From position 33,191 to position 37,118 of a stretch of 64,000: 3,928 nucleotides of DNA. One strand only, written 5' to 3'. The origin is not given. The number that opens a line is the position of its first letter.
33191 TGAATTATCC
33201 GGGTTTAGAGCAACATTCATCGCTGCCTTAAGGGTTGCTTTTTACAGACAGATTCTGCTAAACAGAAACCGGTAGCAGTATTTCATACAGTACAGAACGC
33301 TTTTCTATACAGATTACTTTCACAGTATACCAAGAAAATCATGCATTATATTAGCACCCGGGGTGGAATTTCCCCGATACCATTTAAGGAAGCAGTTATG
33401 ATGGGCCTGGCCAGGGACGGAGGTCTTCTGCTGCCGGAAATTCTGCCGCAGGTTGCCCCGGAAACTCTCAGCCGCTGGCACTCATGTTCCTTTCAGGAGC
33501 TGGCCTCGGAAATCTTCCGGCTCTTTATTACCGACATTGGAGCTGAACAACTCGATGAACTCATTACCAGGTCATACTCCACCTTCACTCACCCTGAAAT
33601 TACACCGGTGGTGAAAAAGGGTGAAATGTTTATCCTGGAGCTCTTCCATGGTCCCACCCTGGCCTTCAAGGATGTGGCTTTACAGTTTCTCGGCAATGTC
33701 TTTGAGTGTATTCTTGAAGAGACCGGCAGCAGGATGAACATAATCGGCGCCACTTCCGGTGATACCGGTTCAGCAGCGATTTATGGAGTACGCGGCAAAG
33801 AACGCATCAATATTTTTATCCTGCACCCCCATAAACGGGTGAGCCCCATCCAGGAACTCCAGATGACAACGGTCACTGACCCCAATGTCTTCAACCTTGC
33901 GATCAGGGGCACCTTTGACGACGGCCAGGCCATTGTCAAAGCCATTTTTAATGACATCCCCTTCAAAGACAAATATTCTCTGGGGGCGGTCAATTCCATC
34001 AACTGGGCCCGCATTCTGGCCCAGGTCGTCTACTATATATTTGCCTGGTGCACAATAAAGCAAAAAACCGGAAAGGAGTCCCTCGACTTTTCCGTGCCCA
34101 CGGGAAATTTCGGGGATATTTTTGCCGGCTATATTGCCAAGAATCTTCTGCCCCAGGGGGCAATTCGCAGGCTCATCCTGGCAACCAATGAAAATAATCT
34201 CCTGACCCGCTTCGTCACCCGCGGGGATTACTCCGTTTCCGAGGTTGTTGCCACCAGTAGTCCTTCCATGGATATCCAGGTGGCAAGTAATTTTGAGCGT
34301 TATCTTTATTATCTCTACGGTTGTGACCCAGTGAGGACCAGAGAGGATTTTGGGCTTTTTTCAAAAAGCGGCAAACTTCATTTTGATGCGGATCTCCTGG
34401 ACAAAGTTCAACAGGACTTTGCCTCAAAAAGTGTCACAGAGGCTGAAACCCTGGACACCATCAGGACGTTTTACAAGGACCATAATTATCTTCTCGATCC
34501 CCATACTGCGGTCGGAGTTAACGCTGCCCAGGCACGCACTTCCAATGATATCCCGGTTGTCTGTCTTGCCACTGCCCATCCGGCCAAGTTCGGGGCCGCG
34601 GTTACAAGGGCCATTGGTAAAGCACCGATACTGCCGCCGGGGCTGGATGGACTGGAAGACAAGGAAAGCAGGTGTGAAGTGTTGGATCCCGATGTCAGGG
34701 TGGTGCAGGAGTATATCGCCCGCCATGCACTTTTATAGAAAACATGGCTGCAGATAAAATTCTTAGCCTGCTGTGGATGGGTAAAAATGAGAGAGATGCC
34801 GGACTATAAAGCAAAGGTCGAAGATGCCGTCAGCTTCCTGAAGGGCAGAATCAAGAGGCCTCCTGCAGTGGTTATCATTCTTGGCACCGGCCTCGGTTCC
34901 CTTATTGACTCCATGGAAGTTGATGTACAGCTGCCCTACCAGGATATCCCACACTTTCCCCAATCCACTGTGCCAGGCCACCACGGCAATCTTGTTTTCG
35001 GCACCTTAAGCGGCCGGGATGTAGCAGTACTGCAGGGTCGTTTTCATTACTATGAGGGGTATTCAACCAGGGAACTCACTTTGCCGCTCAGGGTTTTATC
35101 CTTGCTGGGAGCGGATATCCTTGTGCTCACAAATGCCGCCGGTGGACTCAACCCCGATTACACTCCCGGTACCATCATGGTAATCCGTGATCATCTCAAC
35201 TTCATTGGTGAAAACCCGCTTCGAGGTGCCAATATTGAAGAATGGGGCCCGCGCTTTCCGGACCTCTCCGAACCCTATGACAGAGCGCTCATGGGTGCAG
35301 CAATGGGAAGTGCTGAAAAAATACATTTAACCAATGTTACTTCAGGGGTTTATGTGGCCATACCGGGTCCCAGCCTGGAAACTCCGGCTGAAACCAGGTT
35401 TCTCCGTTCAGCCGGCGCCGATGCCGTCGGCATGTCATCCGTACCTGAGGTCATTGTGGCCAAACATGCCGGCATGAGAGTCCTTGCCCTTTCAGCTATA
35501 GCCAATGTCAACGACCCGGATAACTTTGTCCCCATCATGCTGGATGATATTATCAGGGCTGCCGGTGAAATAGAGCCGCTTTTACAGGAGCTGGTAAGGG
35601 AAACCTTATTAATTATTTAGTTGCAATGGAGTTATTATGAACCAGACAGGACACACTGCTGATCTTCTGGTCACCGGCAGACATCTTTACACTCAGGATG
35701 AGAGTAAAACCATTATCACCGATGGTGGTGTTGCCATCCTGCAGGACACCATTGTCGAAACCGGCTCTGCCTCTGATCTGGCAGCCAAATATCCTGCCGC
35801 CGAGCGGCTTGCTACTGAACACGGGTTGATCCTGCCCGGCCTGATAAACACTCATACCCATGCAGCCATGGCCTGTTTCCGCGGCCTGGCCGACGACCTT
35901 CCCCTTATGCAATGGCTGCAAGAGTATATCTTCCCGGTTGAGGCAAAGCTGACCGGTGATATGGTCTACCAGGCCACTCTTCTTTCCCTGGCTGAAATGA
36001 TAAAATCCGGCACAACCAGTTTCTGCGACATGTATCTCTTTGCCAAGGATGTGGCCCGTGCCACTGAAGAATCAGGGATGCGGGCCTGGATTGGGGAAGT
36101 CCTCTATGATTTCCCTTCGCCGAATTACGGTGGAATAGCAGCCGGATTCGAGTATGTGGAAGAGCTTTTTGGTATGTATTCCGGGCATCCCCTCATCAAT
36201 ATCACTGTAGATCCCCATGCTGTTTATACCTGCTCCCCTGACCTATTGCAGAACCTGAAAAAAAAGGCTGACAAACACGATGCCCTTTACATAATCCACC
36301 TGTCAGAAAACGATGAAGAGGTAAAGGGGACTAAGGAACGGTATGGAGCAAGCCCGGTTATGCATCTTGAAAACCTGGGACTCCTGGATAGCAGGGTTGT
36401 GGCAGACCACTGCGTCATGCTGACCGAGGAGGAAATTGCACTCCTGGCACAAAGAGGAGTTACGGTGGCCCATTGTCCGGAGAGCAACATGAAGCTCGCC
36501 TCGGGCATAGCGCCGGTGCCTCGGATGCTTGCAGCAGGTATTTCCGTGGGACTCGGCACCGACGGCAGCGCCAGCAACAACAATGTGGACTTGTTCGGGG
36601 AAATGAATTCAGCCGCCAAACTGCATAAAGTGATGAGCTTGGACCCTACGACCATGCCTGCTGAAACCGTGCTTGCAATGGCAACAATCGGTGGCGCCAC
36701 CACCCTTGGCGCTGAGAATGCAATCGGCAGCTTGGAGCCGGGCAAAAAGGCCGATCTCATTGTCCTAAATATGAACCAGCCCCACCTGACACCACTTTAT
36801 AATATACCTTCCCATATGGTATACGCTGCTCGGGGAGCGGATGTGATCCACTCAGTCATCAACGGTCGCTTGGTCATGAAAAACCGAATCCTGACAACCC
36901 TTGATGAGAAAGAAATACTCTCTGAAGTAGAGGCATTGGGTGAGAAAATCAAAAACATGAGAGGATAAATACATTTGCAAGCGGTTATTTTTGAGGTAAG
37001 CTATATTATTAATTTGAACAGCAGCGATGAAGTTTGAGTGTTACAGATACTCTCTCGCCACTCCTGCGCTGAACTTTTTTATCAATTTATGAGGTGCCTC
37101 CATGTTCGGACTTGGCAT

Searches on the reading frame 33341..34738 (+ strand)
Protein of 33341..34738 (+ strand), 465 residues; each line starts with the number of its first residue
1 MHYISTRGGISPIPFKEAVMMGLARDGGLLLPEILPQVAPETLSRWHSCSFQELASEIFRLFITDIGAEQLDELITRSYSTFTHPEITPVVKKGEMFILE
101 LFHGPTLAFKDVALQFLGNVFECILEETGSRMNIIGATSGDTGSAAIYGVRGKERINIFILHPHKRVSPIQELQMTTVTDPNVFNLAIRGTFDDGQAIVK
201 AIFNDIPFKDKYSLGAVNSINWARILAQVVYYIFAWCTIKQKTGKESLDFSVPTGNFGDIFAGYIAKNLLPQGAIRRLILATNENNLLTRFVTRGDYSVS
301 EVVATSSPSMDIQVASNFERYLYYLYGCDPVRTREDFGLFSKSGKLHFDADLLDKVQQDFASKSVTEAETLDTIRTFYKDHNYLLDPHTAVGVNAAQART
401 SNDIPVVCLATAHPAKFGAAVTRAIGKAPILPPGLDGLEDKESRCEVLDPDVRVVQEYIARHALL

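Call 9: search_protein_families(library=pfam, proteins=[window:33341-34738:+], max_evalue=1)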
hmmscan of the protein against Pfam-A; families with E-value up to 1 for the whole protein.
window:33341-34738:+ (465 aa): 3 families
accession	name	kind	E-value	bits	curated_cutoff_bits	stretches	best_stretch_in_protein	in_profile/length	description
PF14821.11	Thr_synth_N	-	4.8e-26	91.2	25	1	2-79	1-79/79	Threonine synthase N terminus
PF00291.31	PALP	-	2.2e-15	57.2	35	2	99-316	28-227/295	Pyridoxal-phosphate dependent enzyme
PF24857.1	THR4_C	-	3.7e-15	56.3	27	1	389-460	1-84/85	Threonine synthase, C-terminal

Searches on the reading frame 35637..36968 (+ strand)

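Call 9: search_protein_families(library=pfam, proteins=[window:35637-36968:+], max_evalue=1)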
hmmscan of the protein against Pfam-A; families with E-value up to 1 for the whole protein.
window:35637-36968:+ (443 aa): 5 families
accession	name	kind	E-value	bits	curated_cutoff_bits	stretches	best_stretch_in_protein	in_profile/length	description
PF01979.26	Amidohydro_1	-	6.5e-76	256.2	25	1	65-413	2-345/345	Amidohydrolase family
PF07969.17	Amidohydro_3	-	1.7e-19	71.1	29.7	1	209-413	269-471/472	Amidohydrolase family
PF22039.1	HUTI_composite_bact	-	5e-06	26.5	25.5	1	30-55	1-26/26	Imidazolonepropionase-like composite domain, bacteria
PF00962.28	A_deaminase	-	0.11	12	27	1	267-329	229-294/330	Adenosine deaminase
PF16253.10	DUF4909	-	0.25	11.6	25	1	189-229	47-86/127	Domain of unknown function (DUF4909)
